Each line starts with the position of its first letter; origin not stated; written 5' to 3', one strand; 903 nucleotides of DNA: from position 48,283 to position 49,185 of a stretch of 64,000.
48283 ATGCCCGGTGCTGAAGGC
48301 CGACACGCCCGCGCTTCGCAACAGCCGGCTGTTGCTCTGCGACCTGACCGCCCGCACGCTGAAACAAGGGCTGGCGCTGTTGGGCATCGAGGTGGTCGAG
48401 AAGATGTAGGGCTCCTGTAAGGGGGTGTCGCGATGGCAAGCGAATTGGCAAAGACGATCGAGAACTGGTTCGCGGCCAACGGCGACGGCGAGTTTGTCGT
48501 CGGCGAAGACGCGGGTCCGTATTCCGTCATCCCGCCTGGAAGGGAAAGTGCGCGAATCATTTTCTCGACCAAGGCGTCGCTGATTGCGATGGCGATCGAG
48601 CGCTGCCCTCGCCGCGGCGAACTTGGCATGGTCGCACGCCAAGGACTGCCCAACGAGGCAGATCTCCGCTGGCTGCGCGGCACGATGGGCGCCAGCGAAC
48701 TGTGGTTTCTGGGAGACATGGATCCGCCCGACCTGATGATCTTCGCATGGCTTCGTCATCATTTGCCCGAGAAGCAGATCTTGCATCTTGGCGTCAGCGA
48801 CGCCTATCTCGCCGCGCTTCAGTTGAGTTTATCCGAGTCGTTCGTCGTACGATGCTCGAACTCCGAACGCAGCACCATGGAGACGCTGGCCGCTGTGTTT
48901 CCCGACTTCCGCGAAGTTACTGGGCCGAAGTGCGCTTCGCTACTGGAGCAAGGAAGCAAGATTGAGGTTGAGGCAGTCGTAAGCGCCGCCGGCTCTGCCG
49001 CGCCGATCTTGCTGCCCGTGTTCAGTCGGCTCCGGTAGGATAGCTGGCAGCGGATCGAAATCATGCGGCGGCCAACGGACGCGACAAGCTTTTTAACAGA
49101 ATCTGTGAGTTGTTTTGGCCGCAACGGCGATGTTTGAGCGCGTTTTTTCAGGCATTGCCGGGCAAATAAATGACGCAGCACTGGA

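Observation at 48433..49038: Orphan 201-aa protein with Spo11/TopoVI-A/JetD-type Toprim motif order, directly downstream of argS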

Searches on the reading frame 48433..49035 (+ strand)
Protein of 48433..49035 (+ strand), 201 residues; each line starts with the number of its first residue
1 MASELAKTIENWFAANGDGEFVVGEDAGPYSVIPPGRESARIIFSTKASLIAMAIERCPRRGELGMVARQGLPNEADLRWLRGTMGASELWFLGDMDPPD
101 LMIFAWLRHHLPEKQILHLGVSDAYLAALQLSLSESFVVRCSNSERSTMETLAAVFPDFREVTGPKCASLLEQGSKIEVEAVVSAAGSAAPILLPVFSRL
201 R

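Call 3: search_protein_families(library=pfam, proteins=[window:48433-49035:+], max_evalue=10)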
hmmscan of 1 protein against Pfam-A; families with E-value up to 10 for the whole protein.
window:48433-49035:+ (201 aa): 0 families

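Call 4: search_protein_families(library=padloc, proteins=[window:48433-49035:+], max_evalue=10)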
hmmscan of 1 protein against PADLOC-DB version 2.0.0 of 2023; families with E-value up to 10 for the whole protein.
window:48433-49035:+ (201 aa): 2 families
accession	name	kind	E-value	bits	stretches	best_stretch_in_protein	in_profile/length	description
PDLC00527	JetD1|JetD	-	0.027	11.5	1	76-116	283-322/387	DUF2220; DUF3322; DUF2399 domain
PDLC00592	JetD3|JetD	-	0.06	10.6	1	87-177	241-328/346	DUF2239; DUF2220 domain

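Call 5: search_protein_families(library=ncbifam, proteins=[window:48433-49035:+], max_evalue=10)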
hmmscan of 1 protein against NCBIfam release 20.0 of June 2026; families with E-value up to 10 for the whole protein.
window:48433-49035:+ (201 aa): 0 families

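Call 6: search_solved_structures(query=window:48433-49035:+, max_evalue=10)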
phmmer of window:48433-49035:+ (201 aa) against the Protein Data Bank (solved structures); distinct sequences matched with E-value up to 10: 0.

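Call 7: find_homologous_proteins(query=window:48433-49035:+, max_evalue=0.001)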
Query window:48433-49035:+ (201 aa): 13 proteins with E <= 0.001 among 575 candidates.
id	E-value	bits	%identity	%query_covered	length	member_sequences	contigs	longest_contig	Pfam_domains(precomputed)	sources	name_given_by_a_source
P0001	9.1e-128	441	100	100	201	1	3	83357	-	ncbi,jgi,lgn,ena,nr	ncbi:MAG TPA: hypothetical protein VMV10_25505 [Pirellulales bacterium]|nr:hypothetical protein [Pir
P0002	1.6e-84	300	71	100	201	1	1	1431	-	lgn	-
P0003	3.0e-81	290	65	99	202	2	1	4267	-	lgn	-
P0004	3.0e-77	277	64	99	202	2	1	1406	-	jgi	jgi:hypothetical protein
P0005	4.1e-74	266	63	99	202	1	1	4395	-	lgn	-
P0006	7.5e-68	246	58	99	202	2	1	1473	-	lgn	-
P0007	1.5e-50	190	47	97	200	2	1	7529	-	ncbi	-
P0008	1.2e-49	187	49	93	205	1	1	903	-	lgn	-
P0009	1.7e-46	176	45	99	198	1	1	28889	-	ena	-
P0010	1.5e-45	173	45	100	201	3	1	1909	-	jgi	jgi:hypothetical protein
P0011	1.7e-45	173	64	64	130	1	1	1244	-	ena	-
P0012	9.4e-30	122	57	55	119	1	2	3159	-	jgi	-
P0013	1.2e-26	112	41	87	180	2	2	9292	-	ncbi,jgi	-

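Call 11: search_solved_structures(query=A1, max_evalue=10, show_alignments=3)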
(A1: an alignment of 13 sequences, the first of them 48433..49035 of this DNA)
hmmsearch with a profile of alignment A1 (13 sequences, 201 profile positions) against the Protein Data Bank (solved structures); distinct sequences matched with E-value up to 10: 0.

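Call 12: search_protein_families(library=padloc, alignment_id=A1, max_evalue=1)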
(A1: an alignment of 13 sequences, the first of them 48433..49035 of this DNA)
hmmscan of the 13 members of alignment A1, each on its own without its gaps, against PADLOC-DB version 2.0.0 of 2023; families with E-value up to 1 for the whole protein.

A. member 1, window:48433-49035:+ (201 aa): 2 families
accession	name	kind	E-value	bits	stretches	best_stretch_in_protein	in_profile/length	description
PDLC00527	JetD1|JetD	-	0.027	11.5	1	76-116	283-322/387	DUF2220; DUF3322; DUF2399 domain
PDLC00592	JetD3|JetD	-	0.06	10.6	1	87-177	241-328/346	DUF2239; DUF2220 domain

B. families by the number of members that match (of 13 scanned): 4 families
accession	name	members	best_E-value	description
PDLC00527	JetD1|JetD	2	0.015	DUF2220; DUF3322; DUF2399 domain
PDLC00591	JetD3|JetD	1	0.058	DUF2239; DUF2220 domain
PDLC00592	JetD3|JetD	1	0.06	DUF2239; DUF2220 domain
PDLC00556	JetD2|JetD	1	0.075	DUF2220; DUF3322; DUF2399 domain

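Call 13: search_protein_families(library=pfam, alignment_id=A1, max_evalue=10)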
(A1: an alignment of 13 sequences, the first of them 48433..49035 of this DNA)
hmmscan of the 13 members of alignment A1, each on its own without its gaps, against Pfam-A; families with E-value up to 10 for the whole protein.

A. member 1, window:48433-49035:+ (201 aa): 0 families

B. families by the number of members that match (of 13 scanned): 3 families
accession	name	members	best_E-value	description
PF09664.16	DUF2399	2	0.013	Protein of unknown function C-terminus (DUF2399)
PF15192.11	TMEM213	1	0.15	TMEM213 family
PF00641.23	Zn_ribbon_RanBP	1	5.6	Zn-finger in Ran binding protein and others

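Call 14: find_encoding_contigs(protein=P0009, flank=8000, max_places=3)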
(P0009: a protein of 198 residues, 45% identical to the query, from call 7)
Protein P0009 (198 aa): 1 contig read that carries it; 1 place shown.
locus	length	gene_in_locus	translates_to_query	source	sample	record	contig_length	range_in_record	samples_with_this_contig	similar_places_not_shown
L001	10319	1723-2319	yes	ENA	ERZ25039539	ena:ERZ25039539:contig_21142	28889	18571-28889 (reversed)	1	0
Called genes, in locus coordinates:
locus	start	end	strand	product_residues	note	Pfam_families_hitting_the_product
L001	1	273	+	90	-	?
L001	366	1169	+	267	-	PF00083:Sugar_tr, PF07690:MFS_1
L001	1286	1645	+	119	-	PF07690:MFS_1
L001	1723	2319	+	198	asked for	-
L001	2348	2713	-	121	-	PF01336:tRNA_anti-codon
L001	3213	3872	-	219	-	PF17657:DNA_pol3_finger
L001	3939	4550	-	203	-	PF07733:DNA_pol3_alpha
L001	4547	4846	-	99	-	-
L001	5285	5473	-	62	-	PF02811:PHP (weak)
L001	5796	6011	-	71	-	-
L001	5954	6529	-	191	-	-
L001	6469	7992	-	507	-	-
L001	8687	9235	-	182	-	-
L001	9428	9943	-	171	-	-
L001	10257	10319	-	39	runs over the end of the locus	-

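Call 15: find_encoding_contigs(protein=P0013, flank=8000, max_places=3)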
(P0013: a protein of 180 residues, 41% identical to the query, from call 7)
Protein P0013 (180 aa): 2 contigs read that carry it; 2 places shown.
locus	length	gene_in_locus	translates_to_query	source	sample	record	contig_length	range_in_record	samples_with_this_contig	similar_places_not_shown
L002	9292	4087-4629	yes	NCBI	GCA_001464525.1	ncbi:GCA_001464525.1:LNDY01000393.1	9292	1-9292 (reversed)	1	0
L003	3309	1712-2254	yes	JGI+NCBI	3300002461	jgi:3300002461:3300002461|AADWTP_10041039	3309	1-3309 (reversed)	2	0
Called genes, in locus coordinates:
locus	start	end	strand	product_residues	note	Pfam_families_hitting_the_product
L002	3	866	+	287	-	?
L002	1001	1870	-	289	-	-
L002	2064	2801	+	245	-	PF00657:Lipase_GDSL, PF13472:Lipase_GDSL_2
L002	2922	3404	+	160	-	PF06983:3-dmu-9_3-mt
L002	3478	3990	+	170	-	-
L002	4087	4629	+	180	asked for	-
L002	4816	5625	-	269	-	PF06182:ABC2_membrane_6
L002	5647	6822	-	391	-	PF01544:CorA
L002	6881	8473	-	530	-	PF13230:GATase_4, PF13522:GATase_6, PF13537:GATase_7, PF00156:Pribosyltran (weak)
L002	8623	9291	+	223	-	?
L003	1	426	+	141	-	?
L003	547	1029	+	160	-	PF06983:3-dmu-9_3-mt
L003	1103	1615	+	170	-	-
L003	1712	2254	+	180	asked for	-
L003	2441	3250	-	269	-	PF06182:ABC2_membrane_6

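Call 16: find_encoding_contigs(protein=P0007, flank=8000, max_places=3)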
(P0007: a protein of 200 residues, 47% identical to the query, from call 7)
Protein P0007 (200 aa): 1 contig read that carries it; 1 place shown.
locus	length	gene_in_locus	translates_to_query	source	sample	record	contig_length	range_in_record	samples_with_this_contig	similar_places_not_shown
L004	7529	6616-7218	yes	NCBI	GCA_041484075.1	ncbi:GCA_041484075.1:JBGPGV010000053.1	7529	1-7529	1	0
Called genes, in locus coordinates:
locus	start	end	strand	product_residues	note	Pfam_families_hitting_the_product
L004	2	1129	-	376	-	?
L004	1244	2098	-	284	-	PF01795:Methyltransf_5, PF13649:Methyltransf_25 (faint)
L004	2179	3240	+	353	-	PF02547:Queuosine_synth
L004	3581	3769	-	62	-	-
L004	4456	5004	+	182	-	-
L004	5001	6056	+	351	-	PF25852:DUF6242_C (faint), PF15902:Sortilin-Vps10 (faint)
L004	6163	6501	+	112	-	PF04237:YjbR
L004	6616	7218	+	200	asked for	-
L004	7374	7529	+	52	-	?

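Call 17: find_encoding_contigs(protein=P0005, flank=8000, max_places=3)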
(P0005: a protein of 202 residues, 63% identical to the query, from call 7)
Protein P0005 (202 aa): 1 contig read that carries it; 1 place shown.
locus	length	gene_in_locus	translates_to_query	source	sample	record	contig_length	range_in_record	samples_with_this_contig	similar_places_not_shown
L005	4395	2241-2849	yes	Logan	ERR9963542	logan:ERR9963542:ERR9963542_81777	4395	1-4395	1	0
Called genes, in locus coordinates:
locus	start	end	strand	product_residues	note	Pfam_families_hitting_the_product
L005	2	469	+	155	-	?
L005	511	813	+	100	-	PF09650:PHA_gran_rgn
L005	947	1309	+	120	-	PF00072:Response_reg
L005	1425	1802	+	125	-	-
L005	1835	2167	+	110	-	-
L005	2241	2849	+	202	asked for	-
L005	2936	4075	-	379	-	-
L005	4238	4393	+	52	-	?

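Call 18: find_encoding_contigs(protein=P0003, flank=8000, max_places=3)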
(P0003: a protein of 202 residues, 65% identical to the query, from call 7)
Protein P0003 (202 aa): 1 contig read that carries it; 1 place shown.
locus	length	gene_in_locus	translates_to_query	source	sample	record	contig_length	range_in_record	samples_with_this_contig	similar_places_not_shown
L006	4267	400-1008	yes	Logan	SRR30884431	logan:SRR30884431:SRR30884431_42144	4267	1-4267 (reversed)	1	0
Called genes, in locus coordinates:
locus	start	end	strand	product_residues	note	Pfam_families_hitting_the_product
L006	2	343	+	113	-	?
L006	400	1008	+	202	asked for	-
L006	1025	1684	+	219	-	PF01209:Ubie_methyltran, PF13489:Methyltransf_23, PF05175:MTS (weak), PF07021:MetW (faint), PF13847:Methyltransf_31, PF08241:Methyltransf_11, PF08242:Methyltransf_12, PF13649:Methyltransf_25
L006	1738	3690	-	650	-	PF00270:DEAD, PF04851:ResIII (faint), PF00271:Helicase_C, PF16124:RecQ_Zn_bind (weak)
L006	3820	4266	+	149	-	?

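Call 19: predict_structure(alignment_id=A1)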
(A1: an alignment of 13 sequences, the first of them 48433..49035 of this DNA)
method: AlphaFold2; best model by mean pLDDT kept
length: 201 residues; sequences in the alignment: 13
mean_pLDDT: 88.5   pTM: 0.87
mean pLDDT of the five models: 88.5, 88.5, 88.2, 86.7, 86.4
residues with pLDDT >= 90: 124; 70-90: 65; 50-70: 10; < 50: 2
segments of 3 or more residues with pLDDT < 50: none
pLDDT, mean of each block of 10 residues (from residue 1): 80 76 74 86 93 93 91 84 84 94 93 87 95 93 90 94 96 96 93 83 40
secondary structure, 60 per line:
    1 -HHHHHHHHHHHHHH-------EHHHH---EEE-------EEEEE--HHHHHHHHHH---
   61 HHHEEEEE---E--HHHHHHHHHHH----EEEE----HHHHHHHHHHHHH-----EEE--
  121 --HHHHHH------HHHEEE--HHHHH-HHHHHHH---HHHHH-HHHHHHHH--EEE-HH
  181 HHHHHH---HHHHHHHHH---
elements in order: H2-15 H24-27 E31-33 E41-45 H48-57 E64-68 H75-85 E90-93 H98-110 E116-118 H123-128 E138-140 H143-147 H149-155 H159-163 H165-172 E175-177 H179-186 H190-198

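Call 23: fold_search(model_id=the predicted structure, library=pdb)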
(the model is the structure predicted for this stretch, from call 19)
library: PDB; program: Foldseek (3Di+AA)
matches with E <= 10: 1336; with E <= 0.001: 8
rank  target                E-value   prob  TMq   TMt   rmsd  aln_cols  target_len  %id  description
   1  2zbk_A                1.1e-05  1.00  0.54  0.34   4.1       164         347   18  Crystal structure of an intact type II DNA topoisomerase: insights into DNA transfer mechanisms (released 2008-02-12)
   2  1d3y_B                1.1e-05  1.00  0.52  0.38   8.6       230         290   15  STRUCTURE OF THE DNA TOPOISOMERASE VI A SUBUNIT (released 1999-11-05)
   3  1d3y_A                3.8e-05  1.00  0.52  0.38   8.7       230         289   15  STRUCTURE OF THE DNA TOPOISOMERASE VI A SUBUNIT (released 1999-11-05)
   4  9o0g_A                1.3e-04  1.00  0.58  0.35   9.4       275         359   13  CryoEM structure of M. mazei topoisomerase VI(A-E342Q)-minicircle DNA complex in cleavage state (released 2026-02-25)
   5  8urq_A                1.8e-04  1.00  0.47  0.29   4.8       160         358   15  Spo11 core complex with gapped DNA (released 2024-06-26)
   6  9o0g_C                2.2e-04  1.00  0.52  0.31   4.3       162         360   16  CryoEM structure of M. mazei topoisomerase VI(A-E342Q)-minicircle DNA complex in cleavage state (released 2026-02-25)
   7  9o8p_A                2.9e-04  1.00  0.54  0.33   4.6       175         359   16  CryoEM structure of M. mazei topoisomerase VI-minicircle DNA complex (released 2026-02-25)
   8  8b7f_A                7.7e-04  1.00  0.39  0.23   9.3       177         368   14  Nuclease from C. glutamicum (released 2023-03-29)
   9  2q2e_A                3.9e-03  1.00  0.50  0.34   4.2       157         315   17  Crystal structure of the topoisomerase VI holoenzyme from Methanosarcina mazei (released 2007-07-10)
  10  7til_B                5.7e-03  0.97  0.48  0.29  10.9       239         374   17  CryoEM structure of JetD from Pseudomonas aeruginosa (released 2022-10-05)
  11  6ax1_A                6.0e-03  0.93  0.31  0.23   9.3       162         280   12  Structure of human monoacylglycerol lipase bound to a covalent inhibitor (released 2017-12-27)
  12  2xkj                  8.1e-03  0.99  0.38  0.12   7.9       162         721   13  CRYSTAL STRUCTURE OF CATALYTIC CORE OF A. BAUMANNII TOPO IV (PARE- PARC FUSION TRUNCATE) (released 2010-09-01)
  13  3jw8_B                8.6e-03  0.92  0.32  0.24   8.9       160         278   11  Crystal structure of human mono-glyceride lipase (released 2010-01-26)
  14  9gef_A                9.7e-03  1.00  0.33  0.10   3.7       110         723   13  Experimental localization of metal-binding sites reveals the role of metal ions in the delafloxacin-stabilized Strepto (released 2024-10-16)
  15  6ax1_B                9.7e-03  0.91  0.36  0.28  12.2       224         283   10  Structure of human monoacylglycerol lipase bound to a covalent inhibitor (released 2017-12-27)
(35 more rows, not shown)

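Call 25: search_protein_representatives(alignment_id=A1)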
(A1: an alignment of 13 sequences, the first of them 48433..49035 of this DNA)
Query: 13 sequences, 201 profile positions. Proteins with E-value up to 0.001 (for the whole library): 509; up to 1e-10: 338; up to 1e-30: 160. The best 150 are listed.
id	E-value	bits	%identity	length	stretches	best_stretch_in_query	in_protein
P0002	1.1e-87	309.1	-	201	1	1-199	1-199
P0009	8.4e-80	283.4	-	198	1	1-198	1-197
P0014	7.6e-68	244.4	-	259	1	5-197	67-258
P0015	5.9e-66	238.2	-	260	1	1-199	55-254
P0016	5.0e-65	235.1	-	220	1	1-198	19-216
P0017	6.1e-64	231.6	-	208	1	3-197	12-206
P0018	7.0e-64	231.4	-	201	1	1-196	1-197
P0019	9.2e-64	231.0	-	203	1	1-193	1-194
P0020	5.6e-63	228.5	-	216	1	1-178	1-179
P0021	1.1e-62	227.6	-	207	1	3-194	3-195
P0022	1.1e-62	227.5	-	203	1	1-194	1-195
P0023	2.1e-62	226.6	-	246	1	1-186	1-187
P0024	3.2e-62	226.0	-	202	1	1-197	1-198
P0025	3.9e-62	225.7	-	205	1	1-198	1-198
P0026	4.4e-61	222.3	-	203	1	1-198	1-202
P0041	8.2e-56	205.0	-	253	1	4-194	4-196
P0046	7.5e-54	198.7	-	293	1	1-168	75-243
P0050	1.5e-52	194.4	-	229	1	4-186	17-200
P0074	1.6e-48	181.2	-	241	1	6-194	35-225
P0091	9.9e-45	168.9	-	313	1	1-189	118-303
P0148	7.3e-34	133.4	-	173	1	29-187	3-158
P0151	2.1e-33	131.9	-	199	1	1-184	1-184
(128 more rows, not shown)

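Call 29: search_solved_structures(query=A2, max_evalue=10, show_alignments=4)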
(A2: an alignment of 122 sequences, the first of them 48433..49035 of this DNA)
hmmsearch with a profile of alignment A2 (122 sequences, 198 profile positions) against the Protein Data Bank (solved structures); distinct sequences matched with E-value up to 10: 1.
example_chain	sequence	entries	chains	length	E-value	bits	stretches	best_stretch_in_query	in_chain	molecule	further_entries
8q72_M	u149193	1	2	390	1.5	11.4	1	78-110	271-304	JetD(E248A)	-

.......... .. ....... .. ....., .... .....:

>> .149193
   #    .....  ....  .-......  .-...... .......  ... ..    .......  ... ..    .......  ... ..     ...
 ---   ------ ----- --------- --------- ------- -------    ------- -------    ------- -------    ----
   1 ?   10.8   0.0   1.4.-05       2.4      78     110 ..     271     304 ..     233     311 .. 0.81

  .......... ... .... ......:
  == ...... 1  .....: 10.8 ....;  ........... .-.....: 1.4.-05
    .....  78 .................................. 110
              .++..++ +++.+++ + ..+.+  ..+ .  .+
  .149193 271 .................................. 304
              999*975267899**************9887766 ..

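Call 30: search_protein_families(library=pfam, alignment_id=A2, max_evalue=1)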
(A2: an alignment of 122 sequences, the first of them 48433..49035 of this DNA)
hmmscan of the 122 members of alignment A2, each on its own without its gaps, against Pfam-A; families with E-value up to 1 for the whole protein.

A. member 1, window:48433-49035:+ (201 aa): 0 families

B. families by the number of members that match (of 122 scanned): 16 families
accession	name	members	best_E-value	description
PF09664.16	DUF2399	11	0.0028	Protein of unknown function C-terminus (DUF2399)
PF21180.3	TOP6A-Spo11_Toprim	4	0.0019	Topoisomerase 6 subunit A/Spo11, Toprim domain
PF09983.15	JetD_C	3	0.07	Wadjet protein JetD, C-terminal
PF25053.1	DUF7791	1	0.069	Domain of unknown function (DUF7791)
PF21458.3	SelB-wing_1_3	1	0.12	Selenocysteine-specific elongation factor, winged helix 1/3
PF19794.4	DUF6278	1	0.12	Family of unknown function (DUF6278)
PF21610.2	FlgA_N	1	0.14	Flagellar protein FlgA, N-terminal domain-like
PF13099.11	DUF3944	1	0.17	Domain of unknown function (DUF3944)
PF02602.20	HEM4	1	0.17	Uroporphyrinogen-III synthase HemD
PF15455.11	Pro-rich_19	1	0.18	Proline-rich 19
PF19544.4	DUF6068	1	0.18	Family of unknown function (DUF6068)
PF18291.6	HU-HIG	1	0.2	HU domain fused to wHTH, Ig, or Glycine-rich motif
PF09681.16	Phage_rep_org_N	1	0.2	N-terminal phage replisome organiser (Phage_rep_org_N)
PF10098.14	DUF2336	1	0.21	Uncharacterised protein conserved in bacteria (DUF2336)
PF22451.2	NirdL-like_HTH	1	0.24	Siroheme decarboxylase NirDL-like HTH domain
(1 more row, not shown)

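Call 31: find_related_loci(query=A2, collection=genome_contigs, flank=8000)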
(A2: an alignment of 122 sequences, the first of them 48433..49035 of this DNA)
Query A2 (201 aa) in genome_contigs; peptide patterns used: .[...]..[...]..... (x = any residue, [..] = any of these).
103 stretches matched a pattern; 45 encode a relative of the query (tblastn E <= 1e-3); 45 distinct loci.
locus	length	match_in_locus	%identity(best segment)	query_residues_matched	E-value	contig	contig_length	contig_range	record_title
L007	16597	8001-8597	48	1-199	8e-58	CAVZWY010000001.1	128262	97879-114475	MAG: uncultured Planctomycetaceae bacterium isolate MFD02416.bin.2.64 genome assembly, contig: contig_100258, whole geno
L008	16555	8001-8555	47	8-193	2e-52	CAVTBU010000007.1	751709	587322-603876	MAG: Pirellulales bacterium isolate MFD02416.bin.1.42 genome assembly, contig: contig_39433, whole genome shotgun sequen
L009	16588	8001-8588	44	1-195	3e-51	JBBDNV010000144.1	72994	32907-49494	MAG: Pirellulales bacterium isolate LejiaB_63_21 Lejia_B_466_length_72994_cov_12, whole genome shotgun sequence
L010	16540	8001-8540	45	1-180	3e-46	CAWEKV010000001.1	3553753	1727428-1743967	MAG: uncultured Planctomycetia bacterium isolate MFD05747.bin.2.36 genome assembly, contig: contig_1707, whole genome sh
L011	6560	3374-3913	44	1-181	1e-45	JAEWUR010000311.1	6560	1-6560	MAG: Planctomycetota bacterium isolate OH_SDB_29 k127_384901, whole genome shotgun sequence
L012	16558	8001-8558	41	1-185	4e-45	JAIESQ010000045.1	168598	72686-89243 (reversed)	MAG: Pirellulales bacterium isolate co.spades.METABAT.2.5kb_062 c_000000445010, whole genome shotgun sequence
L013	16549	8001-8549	39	9-190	4e-44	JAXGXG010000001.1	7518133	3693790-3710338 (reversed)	MAG: Thermoguttaceae bacterium isolate AnMBR.bin485 bin485_1, whole genome shotgun sequence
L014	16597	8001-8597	42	1-199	4e-44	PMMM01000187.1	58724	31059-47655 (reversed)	MAG: Phycisphaerales bacterium isolate fen_1342 73.20100900_E1D.52_contig_1185, whole genome shotgun sequence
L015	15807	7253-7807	42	1-185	8e-44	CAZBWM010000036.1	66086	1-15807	MAG TPA_asm: uncultured Planctomycetaceae bacterium isolate binchicken_co322_16 genome assembly, contig: NODE_824_length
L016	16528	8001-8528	44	1-175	3e-43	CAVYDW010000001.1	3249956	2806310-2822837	MAG: uncultured Phycisphaerae bacterium isolate MFD04492.bin.2.1 genome assembly, contig: contig_18431, whole genome sho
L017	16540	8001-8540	42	7-185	4e-42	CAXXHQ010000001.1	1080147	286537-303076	MAG: Thermoguttaceae bacterium isolate 39c07490-4977-4a7b-b225-7b15415de21e genome assembly, contig: contig_1, whole gen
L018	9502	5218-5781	38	6-193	2e-41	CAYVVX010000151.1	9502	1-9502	MAG TPA_asm: uncultured Planctomycetales bacterium isolate binchicken_co235_144 genome assembly, contig: NODE_16873_leng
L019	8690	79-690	40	1-201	5e-41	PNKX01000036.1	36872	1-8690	MAG: Pirellula sp. isolate PB1.3.31 PB1_1000284_36872, whole genome shotgun sequence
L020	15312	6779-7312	40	7-185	2e-40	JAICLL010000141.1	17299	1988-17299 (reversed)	MAG: Pirellulales bacterium isolate GZL_HY_2_bin.141 k141_4234348_length_17299_cov_13.0000, whole genome shotgun sequenc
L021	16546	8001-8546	38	3-186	8e-40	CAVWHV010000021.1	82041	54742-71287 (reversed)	MAG: uncultured Planctomycetaceae bacterium isolate MFD04716.bin.3.258 genome assembly, contig: contig_20181, whole geno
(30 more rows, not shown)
